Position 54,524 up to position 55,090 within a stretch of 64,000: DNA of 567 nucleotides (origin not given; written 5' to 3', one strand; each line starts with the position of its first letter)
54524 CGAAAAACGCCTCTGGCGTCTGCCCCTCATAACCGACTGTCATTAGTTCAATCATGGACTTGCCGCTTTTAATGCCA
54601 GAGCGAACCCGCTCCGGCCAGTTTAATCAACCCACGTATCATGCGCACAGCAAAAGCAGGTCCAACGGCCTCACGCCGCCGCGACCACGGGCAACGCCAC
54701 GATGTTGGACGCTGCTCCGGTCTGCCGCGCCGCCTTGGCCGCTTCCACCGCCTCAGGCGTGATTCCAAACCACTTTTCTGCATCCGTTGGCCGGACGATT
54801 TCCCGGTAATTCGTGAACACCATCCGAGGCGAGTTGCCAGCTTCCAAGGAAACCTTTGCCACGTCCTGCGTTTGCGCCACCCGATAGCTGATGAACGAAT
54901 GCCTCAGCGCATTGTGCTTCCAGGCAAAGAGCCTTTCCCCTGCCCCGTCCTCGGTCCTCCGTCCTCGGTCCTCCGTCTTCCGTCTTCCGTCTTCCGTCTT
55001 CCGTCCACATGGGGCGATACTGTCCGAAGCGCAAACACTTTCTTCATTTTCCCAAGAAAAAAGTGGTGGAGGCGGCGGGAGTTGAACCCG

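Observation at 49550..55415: Decayed, serially accreted island anchored at the 3' end of ssrA, full of orphan genes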

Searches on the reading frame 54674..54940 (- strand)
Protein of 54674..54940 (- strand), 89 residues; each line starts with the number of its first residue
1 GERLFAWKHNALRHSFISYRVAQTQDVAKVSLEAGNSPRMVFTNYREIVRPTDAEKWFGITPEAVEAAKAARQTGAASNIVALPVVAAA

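Call 8: search_protein_families(library=pfam, max_evalue=1, proteins=[window:54674-54934:-])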
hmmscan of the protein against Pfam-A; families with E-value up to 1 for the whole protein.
seq(87 aa): 0 families

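Call 10: search_protein_families(library=phrogs, max_evalue=0.01, proteins=[window:54674-54934:-])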
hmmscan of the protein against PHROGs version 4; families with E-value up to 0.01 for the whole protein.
seq(87 aa): 1 family
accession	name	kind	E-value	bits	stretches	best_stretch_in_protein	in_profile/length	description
phrog_9174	-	unknown function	0.0041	18.4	1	3-80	59-137/157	-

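Call 12: find_homologous_proteins(query=window:54674-54940:-, max_evalue=0.001)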
Query seq(89 aa) (89 aa): 224 proteins with E <= 0.001 among 231 candidates; the best 120 are listed.
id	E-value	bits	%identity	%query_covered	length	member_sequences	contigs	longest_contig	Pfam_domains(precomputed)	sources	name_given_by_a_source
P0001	3.6e-41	156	85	99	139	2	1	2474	-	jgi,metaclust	metaclust:\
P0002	4.2e-40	153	83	98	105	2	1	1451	-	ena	-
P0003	1.1e-39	152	86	96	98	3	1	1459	-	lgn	-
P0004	2.2e-39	151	85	96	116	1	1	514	-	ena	-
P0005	6.2e-38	146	80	100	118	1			-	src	-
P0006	1.0e-36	142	86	90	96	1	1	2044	-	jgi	-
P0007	2.2e-36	141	75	98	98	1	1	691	-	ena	-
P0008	4.2e-35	137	78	100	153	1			-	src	-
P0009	1.1e-34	136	75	100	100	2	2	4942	-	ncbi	-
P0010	1.2e-34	136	79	96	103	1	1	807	-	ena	-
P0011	1.2e-33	132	79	94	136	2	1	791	-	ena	-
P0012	1.3e-33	132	73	100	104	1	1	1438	-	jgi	jgi:hypothetical protein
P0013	3.7e-33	131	81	88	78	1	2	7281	-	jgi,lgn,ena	jgi:hypothetical protein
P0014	1.0e-32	130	70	100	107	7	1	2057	-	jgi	jgi:hypothetical protein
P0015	1.3e-32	129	69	98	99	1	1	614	-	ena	-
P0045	1.1e-25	107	80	67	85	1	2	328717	-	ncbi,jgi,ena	jgi:hypothetical protein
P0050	4.6e-25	105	81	65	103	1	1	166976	-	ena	-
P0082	1.9e-22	97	100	56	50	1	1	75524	-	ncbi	-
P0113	3.6e-21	93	78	62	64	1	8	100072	-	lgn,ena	-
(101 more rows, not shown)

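Call 14: find_encoding_contigs(protein=P0082, flank=10000, max_places=3)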
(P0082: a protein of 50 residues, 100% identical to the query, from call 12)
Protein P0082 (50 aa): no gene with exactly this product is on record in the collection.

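Call 15: find_encoding_contigs(protein=P0045, flank=8000, max_places=2)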
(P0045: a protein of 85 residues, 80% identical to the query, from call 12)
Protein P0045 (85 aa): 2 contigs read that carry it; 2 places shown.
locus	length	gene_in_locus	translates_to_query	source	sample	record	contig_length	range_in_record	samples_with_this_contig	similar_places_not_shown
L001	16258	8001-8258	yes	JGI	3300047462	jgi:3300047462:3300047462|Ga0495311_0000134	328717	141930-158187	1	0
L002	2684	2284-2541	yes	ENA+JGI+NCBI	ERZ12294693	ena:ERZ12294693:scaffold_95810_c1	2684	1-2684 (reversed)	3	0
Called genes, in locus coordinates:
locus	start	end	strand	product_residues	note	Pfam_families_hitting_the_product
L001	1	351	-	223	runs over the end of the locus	PF13398:Peptidase_M50B (weak)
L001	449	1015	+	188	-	PF00156:Pribosyltran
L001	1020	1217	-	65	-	-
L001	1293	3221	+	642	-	PF00012:HSP70, PF06723:MreB_Mbl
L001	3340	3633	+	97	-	PF00166:Cpn10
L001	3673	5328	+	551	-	PF00118:Cpn60_TCP1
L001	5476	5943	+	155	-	-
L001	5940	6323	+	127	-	-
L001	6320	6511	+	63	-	PF12844:HTH_19 (weak), PF13413:HTH_25 (weak), PF13560:HTH_31, PF01381:HTH_3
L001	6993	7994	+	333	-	-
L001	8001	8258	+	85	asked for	-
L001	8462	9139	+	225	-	-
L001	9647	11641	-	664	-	PF22848:ASD1_dom, PF06964:Alpha-L-AF_C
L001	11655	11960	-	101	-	-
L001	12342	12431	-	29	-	-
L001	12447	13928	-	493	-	PF10412:TrwB_AAD_bind, PF12696:TraG-D_C (weak)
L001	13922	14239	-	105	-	-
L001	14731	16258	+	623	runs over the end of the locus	PF12044:Metallopep (weak), PF08305:NPCBM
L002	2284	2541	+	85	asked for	-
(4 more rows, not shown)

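Call 16: find_encoding_contigs(protein=P0050, flank=8000, max_places=2)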
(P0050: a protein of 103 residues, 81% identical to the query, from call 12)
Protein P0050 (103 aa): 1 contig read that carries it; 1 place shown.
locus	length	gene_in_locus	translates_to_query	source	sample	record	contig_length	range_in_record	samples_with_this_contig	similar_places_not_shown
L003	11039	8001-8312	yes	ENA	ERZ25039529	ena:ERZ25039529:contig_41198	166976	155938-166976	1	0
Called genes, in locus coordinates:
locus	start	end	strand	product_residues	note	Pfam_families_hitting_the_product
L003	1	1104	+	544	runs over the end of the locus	PF00551:Formyl_trans_N, PF01522:Polysacc_deac_1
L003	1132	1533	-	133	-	-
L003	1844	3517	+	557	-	PF00795:CN_hydrolase, PF02540:NAD_synthase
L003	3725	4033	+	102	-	-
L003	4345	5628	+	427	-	-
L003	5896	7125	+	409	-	-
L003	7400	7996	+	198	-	-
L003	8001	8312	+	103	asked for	-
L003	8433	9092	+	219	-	-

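Call 17: find_encoding_contigs(protein=P0113, flank=8000, max_places=3)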
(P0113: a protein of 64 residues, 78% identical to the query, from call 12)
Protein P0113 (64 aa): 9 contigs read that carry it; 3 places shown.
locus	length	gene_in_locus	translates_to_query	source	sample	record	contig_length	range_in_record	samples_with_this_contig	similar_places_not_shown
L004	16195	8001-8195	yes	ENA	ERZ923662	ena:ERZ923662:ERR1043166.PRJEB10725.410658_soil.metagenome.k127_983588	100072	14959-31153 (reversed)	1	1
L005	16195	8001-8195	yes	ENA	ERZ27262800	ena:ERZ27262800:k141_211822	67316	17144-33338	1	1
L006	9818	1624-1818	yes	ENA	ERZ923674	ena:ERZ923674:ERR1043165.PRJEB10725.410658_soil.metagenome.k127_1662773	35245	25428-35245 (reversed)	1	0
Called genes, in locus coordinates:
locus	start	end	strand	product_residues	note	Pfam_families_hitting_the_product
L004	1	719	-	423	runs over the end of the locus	PF13187:Fer4_9 (faint), PF12797:Fer4_2 (faint), PF12837:Fer4_6 (faint), PF13247:Fer4_11, PF12838:Fer4_7, PF13237:Fer4_10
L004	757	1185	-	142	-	-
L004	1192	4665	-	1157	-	PF00384:Molybdopterin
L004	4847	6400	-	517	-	PF13442:Cytochrome_CBB3, PF00034:Cytochrom_C, PF13442:Cytochrome_CBB3, PF09459:EB_dh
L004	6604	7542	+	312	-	PF04055:Radical_SAM (faint)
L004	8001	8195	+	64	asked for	-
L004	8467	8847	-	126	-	PF20137:BubE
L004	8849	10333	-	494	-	PF14464:Prok-JAB (weak), PF00899:ThiF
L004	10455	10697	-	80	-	PF14462:Prok-E2_E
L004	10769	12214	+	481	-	PF13428:TPR_14 (faint), PF14559:TPR_19 (faint)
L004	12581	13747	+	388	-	PF08450:SGL (faint)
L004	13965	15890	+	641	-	PF12974:Phosphonate-bd, PF13360:PQQ_2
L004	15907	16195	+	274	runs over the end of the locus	-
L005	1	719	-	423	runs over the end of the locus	PF13187:Fer4_9 (faint), PF12797:Fer4_2 (faint), PF12837:Fer4_6 (faint), PF13247:Fer4_11, PF12838:Fer4_7, PF13237:Fer4_10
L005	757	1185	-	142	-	-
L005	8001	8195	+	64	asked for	-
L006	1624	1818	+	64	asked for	-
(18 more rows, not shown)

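Call 26: search_protein_families(library=ncbifam, max_evalue=0.01, proteins=[L001:6993-7991:+, L001:8462-9139:+])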
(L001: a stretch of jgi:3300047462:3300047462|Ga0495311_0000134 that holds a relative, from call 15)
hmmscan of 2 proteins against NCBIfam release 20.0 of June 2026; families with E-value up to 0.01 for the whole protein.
L001:6993-7991:+ (333 aa): 3 families
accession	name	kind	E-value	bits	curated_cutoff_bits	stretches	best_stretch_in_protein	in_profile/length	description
NF040815.2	recomb_XerA_Arch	equivalog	2.6e-08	33.8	220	1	139-319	2-166/263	site-specific tyrosine recombinase/integron integrase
TIGR02225.1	recomb_XerD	equivalog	0.00049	19.5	329.6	1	146-321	14-180/290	site-specific tyrosine recombinase XerD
NF001399.0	PRK00283.1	subfamily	0.0075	15.5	279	0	146-321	23-190/300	tyrosine recombinase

L001:8462-9139:+ (225 aa): 1 family
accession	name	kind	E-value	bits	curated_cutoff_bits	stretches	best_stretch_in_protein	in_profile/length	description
TIGR02937.1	sigma70-ECF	superfamily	7.7e-05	22.4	42.9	1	31-191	26-164/165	sigma-70 family RNA polymerase sigma factor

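Call 33: find_related_loci(query=A2, collection=metagenome_contigs, flank=6000)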
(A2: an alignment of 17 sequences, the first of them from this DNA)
Query A2 (89 aa) in metagenome_contigs; peptide patterns used: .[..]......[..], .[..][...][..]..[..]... (x = any residue, [..] = any of these).
600 stretches matched a pattern (row limit reached: there are more); 554 encode a relative of the query (tblastn E <= 1e-3); the best 80 are kept; 80 distinct loci.
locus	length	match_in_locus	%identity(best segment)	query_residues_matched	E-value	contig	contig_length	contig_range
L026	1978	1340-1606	84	1-89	1e-46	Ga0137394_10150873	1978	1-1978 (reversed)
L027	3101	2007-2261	84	5-89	7e-46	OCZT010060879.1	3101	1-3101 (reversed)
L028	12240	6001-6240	80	5-84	1e-42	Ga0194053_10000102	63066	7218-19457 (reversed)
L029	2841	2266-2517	75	5-89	1e-39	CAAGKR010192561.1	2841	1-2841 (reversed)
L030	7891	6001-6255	73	5-89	5e-39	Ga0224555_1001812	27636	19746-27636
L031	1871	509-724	83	5-76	3e-39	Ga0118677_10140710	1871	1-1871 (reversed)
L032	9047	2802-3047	77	6-87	2e-38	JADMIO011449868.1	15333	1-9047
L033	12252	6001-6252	74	5-88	6e-38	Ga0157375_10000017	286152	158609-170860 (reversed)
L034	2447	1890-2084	82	5-69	7e-36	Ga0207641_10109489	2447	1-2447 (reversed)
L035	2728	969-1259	60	4-88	2e-35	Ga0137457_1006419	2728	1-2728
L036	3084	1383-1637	68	5-89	4e-35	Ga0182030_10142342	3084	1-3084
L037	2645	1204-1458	66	5-89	6e-35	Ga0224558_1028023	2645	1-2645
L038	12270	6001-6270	66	5-89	4e-35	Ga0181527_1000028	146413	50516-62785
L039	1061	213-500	61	1-87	4e-36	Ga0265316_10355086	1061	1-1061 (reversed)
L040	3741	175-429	66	5-89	6e-35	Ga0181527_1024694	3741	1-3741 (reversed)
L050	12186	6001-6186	81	5-66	1e-32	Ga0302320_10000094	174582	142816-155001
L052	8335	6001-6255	68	5-89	9e-32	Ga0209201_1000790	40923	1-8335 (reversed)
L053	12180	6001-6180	80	5-64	1e-31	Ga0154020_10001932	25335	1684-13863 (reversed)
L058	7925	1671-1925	67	5-89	1e-31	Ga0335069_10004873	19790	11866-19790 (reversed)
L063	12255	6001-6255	61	5-89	3e-31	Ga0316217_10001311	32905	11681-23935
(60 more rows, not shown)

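Call 81: search_protein_families(library=pfam, max_evalue=0.5, proteins=[L053:8630-9655:-, L053:6346-6876:-, L053:4558-6183:+])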
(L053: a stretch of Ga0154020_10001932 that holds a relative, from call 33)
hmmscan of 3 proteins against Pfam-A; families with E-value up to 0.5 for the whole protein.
L053:8630-9655:- (341 aa): 1 family
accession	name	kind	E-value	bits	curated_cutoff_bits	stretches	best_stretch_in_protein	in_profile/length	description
PF04471.18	Mrr_cat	-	0.00016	22.2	21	1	220-326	2-114/115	Restriction endonuclease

L053:6346-6876:- (176 aa): 0 families

L053:4558-6183:+ (541 aa): 2 families
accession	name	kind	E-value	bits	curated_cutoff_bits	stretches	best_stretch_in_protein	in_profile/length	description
PF00589.27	Phage_integrase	-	8.9e-05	22.8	27.1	1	339-443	34-121/172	Phage integrase family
PF15808.10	BCOR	-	0.028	15.1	27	1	16-93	76-152/219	BCL-6 co-repressor, non-ankyrin-repeat region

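Call 93: search_protein_families(library=padloc, max_evalue=0.001, proteins=[L030:6298-7659:-, L052:6271-7251:-, L032:3121-4155:-, L050:6664-7578:-, L063:6227-7753:+, L040:1132-2670:+, L058:2347-3054:+, L050:8146-9297:+, L052:7619-8005:+, L053:6346-6876:-])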
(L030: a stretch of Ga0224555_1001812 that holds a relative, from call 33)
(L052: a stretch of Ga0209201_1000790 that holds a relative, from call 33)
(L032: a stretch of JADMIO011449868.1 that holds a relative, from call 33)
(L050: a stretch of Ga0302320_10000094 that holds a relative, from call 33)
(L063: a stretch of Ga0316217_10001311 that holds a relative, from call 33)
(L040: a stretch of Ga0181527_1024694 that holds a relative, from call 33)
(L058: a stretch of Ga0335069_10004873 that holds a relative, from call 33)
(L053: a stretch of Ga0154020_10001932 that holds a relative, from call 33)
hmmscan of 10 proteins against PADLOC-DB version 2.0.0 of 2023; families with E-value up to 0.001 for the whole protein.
L030:6298-7659:- (453 aa): 0 families

L052:6271-7251:- (326 aa): 0 families

L032:3121-4155:- (344 aa): 2 families
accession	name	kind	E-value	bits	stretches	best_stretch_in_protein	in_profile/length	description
PDLC02919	HEAT-ARM_XIII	-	3.4e-12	42.6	2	120-218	776-859/1972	-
PDLC01150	HEAT_CxxC_PDDEXK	-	3.4e-08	31.1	1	153-212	38-98/288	HEAT_CxxC_PD-DEXK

L050:6664-7578:- (304 aa): 0 families

L063:6227-7753:+ (508 aa): 0 families

L040:1132-2670:+ (512 aa): 0 families

L058:2347-3054:+ (235 aa): 0 families

L050:8146-9297:+ (383 aa): 0 families

L052:7619-8005:+ (128 aa): 0 families

L053:6346-6876:- (176 aa): 0 families

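Call 94: search_protein_families(library=pfam, max_evalue=0.001, proteins=[L030:6298-7659:-, L052:6271-7251:-, L032:3121-4155:-, L050:6664-7578:-, L063:6227-7753:+, L040:1132-2670:+, L058:2347-3054:+, L050:8146-9297:+, L052:7619-8005:+])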
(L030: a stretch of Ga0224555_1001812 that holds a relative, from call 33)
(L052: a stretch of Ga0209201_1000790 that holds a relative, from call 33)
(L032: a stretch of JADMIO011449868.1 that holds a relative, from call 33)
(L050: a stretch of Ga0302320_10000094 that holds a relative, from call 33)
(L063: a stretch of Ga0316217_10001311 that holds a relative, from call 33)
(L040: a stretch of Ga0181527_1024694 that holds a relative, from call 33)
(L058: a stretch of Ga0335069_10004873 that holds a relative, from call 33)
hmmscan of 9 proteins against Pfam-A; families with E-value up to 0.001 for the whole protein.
L030:6298-7659:- (453 aa): 2 families
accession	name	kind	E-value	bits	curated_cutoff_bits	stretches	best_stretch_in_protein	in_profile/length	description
PF13521.12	AAA_28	-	8.5e-06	26.5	27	1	30-123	4-96/164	AAA domain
PF00293.34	NUDIX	-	2.3e-05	24.8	21.1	1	293-403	8-110/134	NUDIX domain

L052:6271-7251:- (326 aa): 0 families

L032:3121-4155:- (344 aa): 8 families
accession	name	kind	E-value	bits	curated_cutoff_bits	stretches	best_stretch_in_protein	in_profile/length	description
PF13646.12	HEAT_2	-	5.3e-32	110.4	27.7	4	173-238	1-65/88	HEAT repeats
PF02985.28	HEAT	-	1.9e-20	71.4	23.5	0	173-200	2-29/31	HEAT repeat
PF13513.12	HEAT_EZ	-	1.1e-14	55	27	0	302-332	24-54/55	HEAT-like repeat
PF03130.22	HEAT_PBS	-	4e-10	39.6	20.9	0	187-215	1-27/27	PBS lyase HEAT-like repeat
PF00514.29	Arm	-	4.3e-08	33.4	20.6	0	205-231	13-39/41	Armadillo/beta-catenin-like repeat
PF12717.13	Cnd1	-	9.8e-07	29.4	26.4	0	187-284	2-103/162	non-SMC mitotic condensation complex subunit 1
PF24714.1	TOR1L1_N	-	1.6e-06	28.1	43.3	0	78-173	150-246/281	TORTIFOLIA1 N-terminal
PF01602.26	Adaptin_N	-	3.1e-06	26.5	37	1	136-313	112-305/524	Adaptin N terminal region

L050:6664-7578:- (304 aa): 0 families

L063:6227-7753:+ (508 aa): 0 families

L040:1132-2670:+ (512 aa): 0 families

L058:2347-3054:+ (235 aa): 1 family
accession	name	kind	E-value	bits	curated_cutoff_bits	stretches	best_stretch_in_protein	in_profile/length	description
PF13274.11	SocA_Panacea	-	2.3e-10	41.8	25.7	1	73-182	1-109/113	Antitoxin SocA-like, Panacea domain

L050:8146-9297:+ (383 aa): 2 families
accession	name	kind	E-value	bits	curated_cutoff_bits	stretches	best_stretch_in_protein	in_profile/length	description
PF04466.19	Terminase_3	-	0.00012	22.2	23.2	1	53-155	88-187/201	Phage terminase large subunit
PF03237.21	Terminase_6N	-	0.00034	20.8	22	1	44-177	74-210/215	Terminase large subunit, T4likevirus-type, N-terminal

L052:7619-8005:+ (128 aa): 0 families
